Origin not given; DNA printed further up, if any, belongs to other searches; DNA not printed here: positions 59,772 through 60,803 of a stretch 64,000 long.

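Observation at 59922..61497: Two ferritin-like proteins, one fused to a second carrier domain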

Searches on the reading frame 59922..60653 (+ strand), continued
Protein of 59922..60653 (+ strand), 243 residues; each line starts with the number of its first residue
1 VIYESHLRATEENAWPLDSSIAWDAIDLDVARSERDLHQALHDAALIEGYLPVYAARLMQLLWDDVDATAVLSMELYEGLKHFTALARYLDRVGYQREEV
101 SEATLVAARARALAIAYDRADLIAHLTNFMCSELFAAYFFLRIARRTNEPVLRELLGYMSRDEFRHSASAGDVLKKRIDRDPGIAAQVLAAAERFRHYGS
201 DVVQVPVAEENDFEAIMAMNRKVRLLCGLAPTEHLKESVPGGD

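Call 70: search_protein_families(library=pfam, alignment_id=A5, max_evalue=0.01)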
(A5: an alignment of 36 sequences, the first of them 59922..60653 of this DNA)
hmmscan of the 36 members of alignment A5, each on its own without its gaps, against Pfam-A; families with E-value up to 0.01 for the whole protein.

A. member 1, window:59922-60653:+ (243 aa): 1 family
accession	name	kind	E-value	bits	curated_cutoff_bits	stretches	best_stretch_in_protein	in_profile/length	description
PF03405.20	FA_desaturase_2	-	0.0056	16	22.7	1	142-189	174-221/325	Fatty acid desaturase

B. families by the number of members that match (of 36 scanned): 5 families
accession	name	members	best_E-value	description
PF03405.20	FA_desaturase_2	16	4.7e-06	Fatty acid desaturase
PF11583.14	AurF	5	0.00028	P-aminobenzoate N-oxygenase AurF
PF00268.27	Ribonuc_red_sm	5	0.001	Ribonucleotide reductase, small chain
PF02915.23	Rubrerythrin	2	0.0015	Rubrerythrin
PF14246.11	TetR_C_7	1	0.0092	AefR-like transcriptional repressor, C-terminal domain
